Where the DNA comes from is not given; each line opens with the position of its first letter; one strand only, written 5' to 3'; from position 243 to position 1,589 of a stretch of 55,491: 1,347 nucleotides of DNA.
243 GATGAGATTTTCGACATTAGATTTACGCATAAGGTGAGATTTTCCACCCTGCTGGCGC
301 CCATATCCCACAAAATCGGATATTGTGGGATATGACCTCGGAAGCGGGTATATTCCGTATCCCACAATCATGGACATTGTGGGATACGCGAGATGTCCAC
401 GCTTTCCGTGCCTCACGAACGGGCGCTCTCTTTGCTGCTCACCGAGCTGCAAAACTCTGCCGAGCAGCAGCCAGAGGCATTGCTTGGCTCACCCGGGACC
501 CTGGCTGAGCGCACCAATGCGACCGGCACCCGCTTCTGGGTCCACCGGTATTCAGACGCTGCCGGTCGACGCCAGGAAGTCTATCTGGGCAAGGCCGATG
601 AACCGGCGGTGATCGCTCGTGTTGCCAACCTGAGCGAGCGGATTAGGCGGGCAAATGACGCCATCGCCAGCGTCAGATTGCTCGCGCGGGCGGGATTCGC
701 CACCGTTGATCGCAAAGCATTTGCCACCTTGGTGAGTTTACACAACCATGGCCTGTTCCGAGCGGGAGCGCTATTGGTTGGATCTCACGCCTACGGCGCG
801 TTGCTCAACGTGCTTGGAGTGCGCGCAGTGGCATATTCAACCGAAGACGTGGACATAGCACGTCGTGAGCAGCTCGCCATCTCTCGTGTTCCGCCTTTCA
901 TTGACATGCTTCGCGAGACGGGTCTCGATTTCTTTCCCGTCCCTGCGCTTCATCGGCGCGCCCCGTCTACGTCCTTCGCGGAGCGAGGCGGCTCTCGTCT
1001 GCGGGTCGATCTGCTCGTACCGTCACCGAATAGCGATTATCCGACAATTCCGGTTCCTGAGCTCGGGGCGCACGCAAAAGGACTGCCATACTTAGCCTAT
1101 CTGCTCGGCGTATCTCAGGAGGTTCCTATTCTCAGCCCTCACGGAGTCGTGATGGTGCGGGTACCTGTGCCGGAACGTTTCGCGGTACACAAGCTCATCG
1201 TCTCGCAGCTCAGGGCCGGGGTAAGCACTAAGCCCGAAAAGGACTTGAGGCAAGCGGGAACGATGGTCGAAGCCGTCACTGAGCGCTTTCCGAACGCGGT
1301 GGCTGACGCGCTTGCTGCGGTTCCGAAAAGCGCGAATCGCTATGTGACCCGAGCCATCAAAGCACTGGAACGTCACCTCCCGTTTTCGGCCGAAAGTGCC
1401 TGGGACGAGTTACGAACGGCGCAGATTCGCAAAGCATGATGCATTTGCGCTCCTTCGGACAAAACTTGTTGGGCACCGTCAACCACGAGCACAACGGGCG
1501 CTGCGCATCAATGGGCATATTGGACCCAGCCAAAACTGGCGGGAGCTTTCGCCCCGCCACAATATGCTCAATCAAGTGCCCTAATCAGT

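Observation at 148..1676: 1.5-kb transposase-less Tn7-like element inserted about 30 bp downstream of nrdJb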

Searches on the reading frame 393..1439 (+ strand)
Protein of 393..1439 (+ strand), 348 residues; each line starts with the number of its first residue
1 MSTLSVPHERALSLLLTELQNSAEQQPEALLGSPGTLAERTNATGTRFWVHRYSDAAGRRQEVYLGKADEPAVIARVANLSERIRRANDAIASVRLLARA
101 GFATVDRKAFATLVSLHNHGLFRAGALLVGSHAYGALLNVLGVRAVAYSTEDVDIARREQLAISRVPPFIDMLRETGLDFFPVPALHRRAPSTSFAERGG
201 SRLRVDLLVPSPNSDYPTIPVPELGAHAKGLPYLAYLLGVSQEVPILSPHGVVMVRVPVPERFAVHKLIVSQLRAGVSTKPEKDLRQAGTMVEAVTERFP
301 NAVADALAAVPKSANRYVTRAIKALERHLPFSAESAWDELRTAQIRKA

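Call 5: search_protein_families(library=pfam, proteins=[window:393-1439:+], max_evalue=0.01)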
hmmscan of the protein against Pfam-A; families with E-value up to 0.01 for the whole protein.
window:393-1439:+ (348 aa): 1 family
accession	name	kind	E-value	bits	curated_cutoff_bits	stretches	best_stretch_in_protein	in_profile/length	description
PF12281.14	NTP_transf_8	-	5.7e-39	134.8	26.3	1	113-308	7-214/218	Nucleotidyltransferase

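Call 8: find_encoding_contigs(protein=window:393-1439:+, flank=10000, max_places=10)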
Protein window:393-1439:+ (348 aa): 23 contigs read that carry it; 10 places shown.
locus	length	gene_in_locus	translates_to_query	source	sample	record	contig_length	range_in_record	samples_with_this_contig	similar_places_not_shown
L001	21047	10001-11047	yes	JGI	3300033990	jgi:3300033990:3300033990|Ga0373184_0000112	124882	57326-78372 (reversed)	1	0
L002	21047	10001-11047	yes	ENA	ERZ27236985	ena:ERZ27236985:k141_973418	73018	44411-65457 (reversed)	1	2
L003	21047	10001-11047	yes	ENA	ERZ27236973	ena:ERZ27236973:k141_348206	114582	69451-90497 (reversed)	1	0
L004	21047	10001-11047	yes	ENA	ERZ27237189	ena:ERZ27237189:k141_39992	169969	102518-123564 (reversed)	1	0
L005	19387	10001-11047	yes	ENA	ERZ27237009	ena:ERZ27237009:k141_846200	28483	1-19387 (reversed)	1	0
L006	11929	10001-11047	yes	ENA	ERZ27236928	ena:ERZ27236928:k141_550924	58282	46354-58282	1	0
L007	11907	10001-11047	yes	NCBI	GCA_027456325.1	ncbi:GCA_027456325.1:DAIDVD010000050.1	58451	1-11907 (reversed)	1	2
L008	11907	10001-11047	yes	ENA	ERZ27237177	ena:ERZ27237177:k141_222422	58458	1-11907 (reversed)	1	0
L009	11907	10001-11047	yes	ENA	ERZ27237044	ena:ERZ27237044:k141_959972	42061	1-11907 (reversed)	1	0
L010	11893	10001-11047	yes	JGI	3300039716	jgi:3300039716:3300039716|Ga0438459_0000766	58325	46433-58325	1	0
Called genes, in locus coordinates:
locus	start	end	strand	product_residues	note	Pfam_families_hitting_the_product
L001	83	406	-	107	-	PF13591:MerR_2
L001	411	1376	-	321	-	PF00226:DnaJ, PF01556:DnaJ_C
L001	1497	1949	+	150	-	PF13098:Thioredoxin_2, PF21352:Zn_ribbon_Thio2 (weak), PF00085:Thioredoxin, PF14595:Thioredoxin_9 (weak)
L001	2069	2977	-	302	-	PF00126:HTH_1, PF03466:LysR_substrate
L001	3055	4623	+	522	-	PF00361:Proton_antipo_M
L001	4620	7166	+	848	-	PF10070:DabA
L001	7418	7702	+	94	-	-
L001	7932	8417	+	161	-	PF03073:TspO_MBR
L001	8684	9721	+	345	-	PF00248:Aldo_ket_red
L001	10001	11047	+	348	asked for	PF12281:NTP_transf_8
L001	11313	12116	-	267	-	PF12637:TSCPD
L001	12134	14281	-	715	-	PF00317:Ribonuc_red_lgN, PF02867:Ribonuc_red_lgC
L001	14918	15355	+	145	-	PF00011:HSP20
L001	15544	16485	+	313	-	PF01073:3Beta_HSD (weak), PF01370:Epimerase, PF03435:Sacchrp_dh_NADP (weak), PF04321:RmlD_sub_bind (faint), PF05368:NmrA, PF07993:NAD_binding_4 (faint), PF13460:NAD_binding_10, PF01073:3Beta_HSD (weak)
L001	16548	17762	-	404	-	PF01743:PolyA_pol, PF12627:PolyA_pol_RNAbd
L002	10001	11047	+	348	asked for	PF12281:NTP_transf_8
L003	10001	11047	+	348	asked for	PF12281:NTP_transf_8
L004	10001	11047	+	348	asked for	PF12281:NTP_transf_8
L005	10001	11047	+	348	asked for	PF12281:NTP_transf_8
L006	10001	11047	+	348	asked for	PF12281:NTP_transf_8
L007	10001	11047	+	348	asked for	PF12281:NTP_transf_8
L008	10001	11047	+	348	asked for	PF12281:NTP_transf_8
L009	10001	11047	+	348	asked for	PF12281:NTP_transf_8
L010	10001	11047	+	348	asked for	PF12281:NTP_transf_8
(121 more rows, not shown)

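Call 36: search_protein_families(library=ncbifam, proteins=[window:393-1439:+], max_evalue=0.001)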
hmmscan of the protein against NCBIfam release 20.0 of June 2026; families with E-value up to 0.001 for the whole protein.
window:393-1439:+ (348 aa): 0 families

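Call 37: search_protein_families(library=padloc, proteins=[window:393-1439:+], max_evalue=0.001)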
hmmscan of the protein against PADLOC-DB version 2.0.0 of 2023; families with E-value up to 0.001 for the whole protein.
window:393-1439:+ (348 aa): 0 families

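Call 38: find_homologous_proteins(query=window:393-1439:+, max_evalue=1e-10)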
Query window:393-1439:+ (348 aa): 1220 proteins with E <= 1e-10 among 8000 candidates; the best 120 are listed.
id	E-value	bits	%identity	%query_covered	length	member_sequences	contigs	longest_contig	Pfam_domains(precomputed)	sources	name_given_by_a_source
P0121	2.1e-214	728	97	100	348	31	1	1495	PF12281.15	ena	-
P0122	8.7e-210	713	95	100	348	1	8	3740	PF12281.15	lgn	-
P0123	1.7e-177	607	80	98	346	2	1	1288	PF12281.15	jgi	jgi:hypothetical protein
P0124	3.0e-177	606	79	99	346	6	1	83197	PF12281.15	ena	-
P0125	2.9e-176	603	79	99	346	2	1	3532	PF12281.15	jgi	jgi:hypothetical protein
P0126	9.3e-176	601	79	99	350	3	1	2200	PF12281.15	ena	-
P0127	9.5e-176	601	79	99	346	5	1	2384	PF12281.15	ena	-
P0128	1.6e-174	597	78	99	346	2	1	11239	PF12281.15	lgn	-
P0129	2.7e-174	597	79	99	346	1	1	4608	PF12281.15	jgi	jgi:hypothetical protein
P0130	2.8e-174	597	79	98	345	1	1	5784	PF12281.15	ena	-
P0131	3.6e-174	596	79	99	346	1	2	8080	PF12281.15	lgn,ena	-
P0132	4.0e-174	596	77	99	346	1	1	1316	PF12281.15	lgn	-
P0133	5.5e-174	596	77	99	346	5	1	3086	PF12281.15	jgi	jgi:hypothetical protein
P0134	8.3e-174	595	79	99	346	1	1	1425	PF12281.15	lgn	-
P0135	1.8e-173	594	79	98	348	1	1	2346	PF12281.15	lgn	-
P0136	2.9e-173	593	78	99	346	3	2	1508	PF12281.15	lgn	-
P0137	3.1e-173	593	79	99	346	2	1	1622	PF12281.15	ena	-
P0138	1.2e-172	591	78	100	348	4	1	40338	PF12281.15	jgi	jgi:hypothetical protein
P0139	3.0e-172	590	77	99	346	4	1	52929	PF12281.15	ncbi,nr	ncbi:MAG TPA: GSU2403 family nucleotidyltransferase fold protein [Steroidobacteraceae bacterium]|nr:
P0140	3.1e-172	590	78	98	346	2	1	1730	PF12281.15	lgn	-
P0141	7.4e-172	589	77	99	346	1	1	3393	PF12281.15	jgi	jgi:hypothetical protein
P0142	1.5e-171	588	77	99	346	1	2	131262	PF12281.15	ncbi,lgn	ncbi:MAG: GSU2403 family nucleotidyltransferase fold protein [Steroidobacteraceae bacterium]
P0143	1.5e-171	588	78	99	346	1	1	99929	PF12281.15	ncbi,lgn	ncbi:MAG: GSU2403 family nucleotidyltransferase fold protein [Steroidobacteraceae bacterium]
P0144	1.8e-171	587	77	99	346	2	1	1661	PF12281.15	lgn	-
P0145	2.2e-171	587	77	99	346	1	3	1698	PF12281.15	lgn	-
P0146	2.3e-171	587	78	98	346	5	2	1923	PF12281.15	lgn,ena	-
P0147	4.0e-171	586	78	98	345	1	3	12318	PF12281.15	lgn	-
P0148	8.9e-171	585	77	99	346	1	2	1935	PF12281.15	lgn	-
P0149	1.7e-170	584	78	99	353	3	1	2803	PF12281.15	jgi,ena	-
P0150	2.3e-170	584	77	98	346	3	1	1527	PF12281.15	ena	-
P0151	2.3e-170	584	77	98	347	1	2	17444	PF12281.15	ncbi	ncbi:MAG: GSU2403 family nucleotidyltransferase fold protein [Bryobacteraceae bacterium]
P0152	4.6e-170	583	76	99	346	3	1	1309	PF12281.15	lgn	-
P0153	7.2e-170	582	77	98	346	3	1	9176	PF12281.15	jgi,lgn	jgi:hypothetical protein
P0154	8.2e-170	582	77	98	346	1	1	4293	PF12281.15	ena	-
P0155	8.8e-170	582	77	99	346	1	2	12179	PF12281.15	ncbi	-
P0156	1.2e-169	581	77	99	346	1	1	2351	PF12281.15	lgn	-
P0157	1.5e-169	581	76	99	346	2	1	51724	PF12281.15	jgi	jgi:hypothetical protein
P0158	8.3e-169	579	76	99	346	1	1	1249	PF12281.15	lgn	-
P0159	9.0e-169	579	76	99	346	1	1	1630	PF12281.15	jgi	jgi:hypothetical protein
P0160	9.9e-169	578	77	98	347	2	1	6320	PF12281.15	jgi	jgi:hypothetical protein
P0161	2.2e-168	577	77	98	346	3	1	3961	PF12281.15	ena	-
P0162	4.6e-168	576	76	98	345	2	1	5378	PF12281.15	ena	-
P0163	6.0e-168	576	77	96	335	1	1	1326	PF12281.15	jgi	jgi:hypothetical protein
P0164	6.4e-168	576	78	95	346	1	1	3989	PF12281.15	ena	-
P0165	6.4e-168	576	77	98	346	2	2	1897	PF12281.15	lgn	-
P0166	2.8e-167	574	76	99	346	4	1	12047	PF12281.15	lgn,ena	-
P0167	3.8e-167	573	75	98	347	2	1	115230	PF12281.15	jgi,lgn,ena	-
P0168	1.6e-166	571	74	100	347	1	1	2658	PF12281.15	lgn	-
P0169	1.6e-166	571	75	99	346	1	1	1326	PF12281.15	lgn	-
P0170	3.6e-166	570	76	98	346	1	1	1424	PF12281.15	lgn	-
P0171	8.5e-166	569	75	98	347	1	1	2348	PF12281.15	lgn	-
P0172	1.1e-165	568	75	98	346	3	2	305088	PF12281.15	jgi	jgi:hypothetical protein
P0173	2.5e-165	567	75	99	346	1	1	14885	PF12281.15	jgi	jgi:hypothetical protein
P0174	1.0e-164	565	75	99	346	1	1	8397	PF12281.15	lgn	-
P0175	1.3e-164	565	74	99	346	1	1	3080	PF12281.15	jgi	jgi:hypothetical protein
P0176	4.3e-164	563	75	98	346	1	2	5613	PF12281.15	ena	-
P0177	4.3e-164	563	74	98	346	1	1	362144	PF12281.15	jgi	jgi:hypothetical protein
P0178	7.7e-164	562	76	98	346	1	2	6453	PF12281.15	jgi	-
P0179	1.0e-163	562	74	99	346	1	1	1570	PF12281.15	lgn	-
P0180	1.1e-163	562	75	98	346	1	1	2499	PF12281.15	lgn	-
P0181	1.4e-163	562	75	98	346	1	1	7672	PF12281.15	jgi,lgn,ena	-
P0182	3.1e-162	557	76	98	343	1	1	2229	PF12281.15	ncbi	-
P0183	3.5e-161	554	74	98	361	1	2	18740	PF12281.15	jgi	jgi:hypothetical protein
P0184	4.6e-158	543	74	98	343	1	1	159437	PF12281.15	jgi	jgi:hypothetical protein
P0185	5.7e-158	543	74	99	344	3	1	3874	PF12281.15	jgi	jgi:hypothetical protein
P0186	1.7e-157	542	74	98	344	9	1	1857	PF12281.15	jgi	jgi:hypothetical protein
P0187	3.4e-157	540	73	98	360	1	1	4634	PF12281.15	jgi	jgi:hypothetical protein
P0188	3.7e-157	540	74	98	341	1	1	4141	PF12281.15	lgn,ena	-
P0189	6.5e-157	540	73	98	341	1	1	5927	PF12281.15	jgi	jgi:hypothetical protein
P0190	1.1e-156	539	74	98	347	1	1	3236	PF12281.15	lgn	-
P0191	1.5e-156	538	73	98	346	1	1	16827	PF12281.15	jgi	jgi:hypothetical protein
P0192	2.6e-156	538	73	98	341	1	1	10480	PF12281.15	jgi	jgi:hypothetical protein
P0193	6.9e-156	536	81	87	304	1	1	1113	PF12281.15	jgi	jgi:hypothetical protein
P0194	1.2e-155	535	72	98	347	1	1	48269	PF12281.15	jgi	jgi:hypothetical protein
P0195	2.3e-155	535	73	98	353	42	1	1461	PF12281.15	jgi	-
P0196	2.3e-155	535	70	98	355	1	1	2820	PF12281.15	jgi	jgi:hypothetical protein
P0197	3.1e-155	534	72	98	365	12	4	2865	PF12281.15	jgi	jgi:hypothetical protein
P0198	4.1e-155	534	72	98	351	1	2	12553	PF12281.15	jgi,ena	-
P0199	8.6e-155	533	72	98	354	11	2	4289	PF12281.15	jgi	jgi:hypothetical protein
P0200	2.1e-154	531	71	99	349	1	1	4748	PF12281.15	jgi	-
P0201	2.4e-154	531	71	98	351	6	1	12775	PF12281.15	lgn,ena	-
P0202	3.1e-154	531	73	98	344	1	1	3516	PF12281.15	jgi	jgi:hypothetical protein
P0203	3.9e-154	530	72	98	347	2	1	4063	PF12281.15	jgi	jgi:hypothetical protein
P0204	5.0e-154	530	71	99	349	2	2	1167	PF12281.15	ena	-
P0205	5.4e-154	530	72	98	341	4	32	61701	PF12281.15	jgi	jgi:hypothetical protein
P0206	7.7e-154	529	69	100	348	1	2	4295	PF12281.15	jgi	jgi:hypothetical protein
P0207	9.0e-154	529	73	98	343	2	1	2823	PF12281.15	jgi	jgi:hypothetical protein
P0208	1.1e-153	529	72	98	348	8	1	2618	PF12281.15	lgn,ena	-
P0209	1.1e-153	529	69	99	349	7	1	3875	PF12281.15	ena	-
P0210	1.2e-153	529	72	97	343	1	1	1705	PF12281.15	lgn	-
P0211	1.7e-153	528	72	95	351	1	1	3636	PF12281.15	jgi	jgi:hypothetical protein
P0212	2.0e-153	528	72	100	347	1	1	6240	PF12281.15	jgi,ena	-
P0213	4.8e-153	527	72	97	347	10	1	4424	PF12281.15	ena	-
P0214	5.8e-153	527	71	98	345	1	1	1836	PF12281.15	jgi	-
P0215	5.9e-153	527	70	100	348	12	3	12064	PF12281.15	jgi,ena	jgi:hypothetical protein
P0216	6.1e-153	527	72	97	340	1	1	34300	PF12281.15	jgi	jgi:hypothetical protein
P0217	7.9e-153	526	71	98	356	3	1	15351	PF12281.15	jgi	jgi:hypothetical protein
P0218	8.8e-153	526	72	98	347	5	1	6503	PF12281.15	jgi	jgi:hypothetical protein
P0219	1.5e-152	525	70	98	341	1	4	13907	PF12281.15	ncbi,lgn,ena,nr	ncbi:MAG: hypothetical protein JSS24_03100 [Proteobacteria bacterium]|nr:hypothetical protein [Pseud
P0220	1.8e-152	525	71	99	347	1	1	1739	PF12281.15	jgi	jgi:hypothetical protein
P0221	4.3e-152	524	71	98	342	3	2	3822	PF12281.15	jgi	jgi:hypothetical protein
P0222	4.4e-152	524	72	99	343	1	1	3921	PF12281.15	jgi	jgi:hypothetical protein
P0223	4.9e-152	524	71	98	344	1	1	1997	PF12281.15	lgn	-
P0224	6.5e-152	523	70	100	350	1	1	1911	PF12281.15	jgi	jgi:hypothetical protein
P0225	7.6e-152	523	80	84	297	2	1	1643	PF12281.15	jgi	jgi:hypothetical protein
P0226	8.3e-152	523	69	98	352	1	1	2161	PF12281.15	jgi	jgi:hypothetical protein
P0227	1.4e-151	522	70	97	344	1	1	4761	PF12281.15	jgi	jgi:hypothetical protein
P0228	2.0e-151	522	72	99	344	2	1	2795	PF12281.15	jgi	jgi:hypothetical protein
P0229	2.1e-151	521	72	97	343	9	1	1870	PF12281.15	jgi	jgi:hypothetical protein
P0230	2.2e-151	521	70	99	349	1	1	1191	PF12281.15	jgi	jgi:hypothetical protein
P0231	2.3e-151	521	70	97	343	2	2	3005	PF12281.15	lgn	-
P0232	2.4e-151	521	70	98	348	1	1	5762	PF12281.15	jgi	jgi:hypothetical protein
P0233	3.9e-151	521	71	98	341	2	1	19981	PF12281.15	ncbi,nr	ncbi:MAG TPA: GSU2403 family nucleotidyltransferase fold protein [Steroidobacteraceae bacterium]|nr:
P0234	4.0e-151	521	69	100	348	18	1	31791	PF12281.15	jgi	jgi:hypothetical protein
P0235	4.8e-151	520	72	98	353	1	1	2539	PF12281.15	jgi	jgi:hypothetical protein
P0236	5.1e-151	520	70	98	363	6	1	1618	PF12281.15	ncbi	-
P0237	5.2e-151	520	70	99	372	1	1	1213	PF12281.15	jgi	-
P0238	1.1e-150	519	70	98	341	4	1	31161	PF12281.15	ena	-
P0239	1.6e-150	519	70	97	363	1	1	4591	PF12281.15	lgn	-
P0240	1.7e-150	518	69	100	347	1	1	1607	PF12281.15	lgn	-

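Call 39: find_encoding_contigs(protein=P0122, flank=4000, max_places=4)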
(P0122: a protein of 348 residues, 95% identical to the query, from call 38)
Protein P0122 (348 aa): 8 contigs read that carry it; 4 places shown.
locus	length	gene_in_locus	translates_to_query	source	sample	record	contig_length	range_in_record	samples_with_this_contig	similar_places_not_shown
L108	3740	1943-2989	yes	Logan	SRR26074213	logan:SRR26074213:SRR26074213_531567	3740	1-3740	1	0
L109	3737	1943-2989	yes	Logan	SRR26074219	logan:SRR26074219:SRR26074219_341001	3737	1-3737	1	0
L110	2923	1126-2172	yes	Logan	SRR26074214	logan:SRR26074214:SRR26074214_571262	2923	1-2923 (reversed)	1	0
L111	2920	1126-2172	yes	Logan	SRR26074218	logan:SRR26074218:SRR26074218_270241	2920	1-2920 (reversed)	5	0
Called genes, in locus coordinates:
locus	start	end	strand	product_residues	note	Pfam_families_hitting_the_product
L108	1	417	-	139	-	?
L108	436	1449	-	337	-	PF00665:rve (weak)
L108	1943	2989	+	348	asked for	PF12281:NTP_transf_8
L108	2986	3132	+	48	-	-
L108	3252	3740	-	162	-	?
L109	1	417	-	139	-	?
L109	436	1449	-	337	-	PF00665:rve (weak)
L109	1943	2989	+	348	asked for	PF12281:NTP_transf_8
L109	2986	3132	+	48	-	-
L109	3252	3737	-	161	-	?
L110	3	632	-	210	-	?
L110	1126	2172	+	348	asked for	PF12281:NTP_transf_8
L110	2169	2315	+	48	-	-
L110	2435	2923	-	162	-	?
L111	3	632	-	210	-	?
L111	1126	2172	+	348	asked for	PF12281:NTP_transf_8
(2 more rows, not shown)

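Call 40: find_encoding_contigs(protein=P0124, flank=6000, max_places=2)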
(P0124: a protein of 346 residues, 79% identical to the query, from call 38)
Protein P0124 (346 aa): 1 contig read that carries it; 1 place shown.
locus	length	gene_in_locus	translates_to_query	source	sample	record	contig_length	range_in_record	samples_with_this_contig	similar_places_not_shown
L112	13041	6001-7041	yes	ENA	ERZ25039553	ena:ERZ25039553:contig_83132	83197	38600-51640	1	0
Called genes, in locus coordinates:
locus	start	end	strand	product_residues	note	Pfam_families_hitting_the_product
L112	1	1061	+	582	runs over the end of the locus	PF01935:DUF87, PF10412:TrwB_AAD_bind, PF02534:T4SS-DNA_transf, PF12696:TraG-D_C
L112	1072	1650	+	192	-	PF18974:DUF5710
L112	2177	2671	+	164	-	-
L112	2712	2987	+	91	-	-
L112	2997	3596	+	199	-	-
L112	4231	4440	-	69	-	PF12728:HTH_17 (weak)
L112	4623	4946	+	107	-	-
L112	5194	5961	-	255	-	-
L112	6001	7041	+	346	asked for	PF12281:NTP_transf_8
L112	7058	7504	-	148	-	PF13690:CheX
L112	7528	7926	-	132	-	PF00072:Response_reg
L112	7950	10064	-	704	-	PF01627:Hpt (weak), PF02518:HATPase_c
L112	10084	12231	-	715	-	PF03544:TonB_C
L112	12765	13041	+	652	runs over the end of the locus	PF08298:AAA_PrkA, PF06798:PrkA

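Call 41: find_encoding_contigs(protein=P0142, flank=6000, max_places=2)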
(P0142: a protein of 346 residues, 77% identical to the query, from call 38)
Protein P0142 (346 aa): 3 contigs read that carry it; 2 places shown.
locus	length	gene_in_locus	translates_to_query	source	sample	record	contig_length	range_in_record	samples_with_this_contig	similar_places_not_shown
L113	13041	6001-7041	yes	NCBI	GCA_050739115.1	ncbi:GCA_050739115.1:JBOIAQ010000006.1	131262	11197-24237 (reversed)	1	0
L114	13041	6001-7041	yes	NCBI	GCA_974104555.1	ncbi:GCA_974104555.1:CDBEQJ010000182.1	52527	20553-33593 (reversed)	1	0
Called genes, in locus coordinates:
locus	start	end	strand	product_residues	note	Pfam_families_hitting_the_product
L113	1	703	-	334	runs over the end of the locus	PF01963:TraB_PrgY_gumN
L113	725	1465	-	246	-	-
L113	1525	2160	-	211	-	PF01081:Aldolase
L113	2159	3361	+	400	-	PF11067:DUF2868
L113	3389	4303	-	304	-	PF02016:Peptidase_S66, PF17676:Peptidase_S66C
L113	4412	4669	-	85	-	-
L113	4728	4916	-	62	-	-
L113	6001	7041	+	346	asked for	PF12281:NTP_transf_8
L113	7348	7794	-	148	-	PF13690:CheX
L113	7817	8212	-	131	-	PF00072:Response_reg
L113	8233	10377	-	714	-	PF01627:Hpt, PF02518:HATPase_c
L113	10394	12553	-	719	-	PF03544:TonB_C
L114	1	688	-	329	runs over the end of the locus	PF01963:TraB_PrgY_gumN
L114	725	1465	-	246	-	-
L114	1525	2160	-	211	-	PF01081:Aldolase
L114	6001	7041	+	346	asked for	PF12281:NTP_transf_8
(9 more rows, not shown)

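Call 43: search_solved_structures(query=window:393-1439:+, max_evalue=1)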
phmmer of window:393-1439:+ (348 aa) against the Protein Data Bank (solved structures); distinct sequences matched with E-value up to 1: 1.
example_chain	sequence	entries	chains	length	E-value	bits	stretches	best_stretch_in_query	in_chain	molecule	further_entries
2agm_A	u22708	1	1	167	0.64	12.2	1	32-66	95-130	Poly(beta-D-mannuronate) C5 epimerase 4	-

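Call 44: search_protein_families(library=pfam, proteins=[L108:436-1449:-, L108:1-417:-, L112:5194-5961:-], max_evalue=0.001)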
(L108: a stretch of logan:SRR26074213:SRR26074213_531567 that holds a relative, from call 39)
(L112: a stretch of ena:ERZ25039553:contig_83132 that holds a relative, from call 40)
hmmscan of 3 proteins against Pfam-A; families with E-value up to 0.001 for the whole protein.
L108:436-1449:- (337 aa): 1 family
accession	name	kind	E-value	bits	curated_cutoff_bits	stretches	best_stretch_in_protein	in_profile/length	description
PF00665.32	rve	-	4.1e-07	30.6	32.6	1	76-144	3-74/102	Integrase core domain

L108:1-417:- (139 aa): 0 families

L112:5194-5961:- (255 aa): 0 families

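Call 69: predict_structure(alignment_id=A1)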
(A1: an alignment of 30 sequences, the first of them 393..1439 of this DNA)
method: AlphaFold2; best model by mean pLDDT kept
length: 348 residues; sequences in the alignment: 30
mean_pLDDT: 70.4   pTM: 0.71
mean pLDDT of the five models: 70.4, 69.1, 66.6, 54.6, 52.8
residues with pLDDT >= 90: 57; 70-90: 169; 50-70: 38; < 50: 84
segments of 3 or more residues with pLDDT < 50: 1-3, 146-204, 210-231
pLDDT, mean of each block of 10 residues (from residue 1): 58 81 81 89 96 81 95 95 90 80 75 77 74 83 53 27 35 37 32 30 48 36 42 68 86 89 88 65 80 87 90 86 81 80 65
secondary structure, 60 per line:
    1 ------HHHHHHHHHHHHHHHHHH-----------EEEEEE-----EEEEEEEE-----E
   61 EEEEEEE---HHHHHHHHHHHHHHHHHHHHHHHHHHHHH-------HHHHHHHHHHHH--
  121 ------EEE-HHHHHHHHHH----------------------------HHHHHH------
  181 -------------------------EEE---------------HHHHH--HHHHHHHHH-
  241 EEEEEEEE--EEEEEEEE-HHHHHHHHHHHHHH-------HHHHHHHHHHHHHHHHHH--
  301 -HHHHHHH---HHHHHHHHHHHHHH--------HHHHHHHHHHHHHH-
elements in order: H7-24 E36-41 E47-54 E60-67 H71-99 H107-118 E127-129 H131-140 H169-174 E206-208 H224-228 H231-239 E241-248 E251-258 H260-273 H281-298 H302-308 H312-325 H334-347
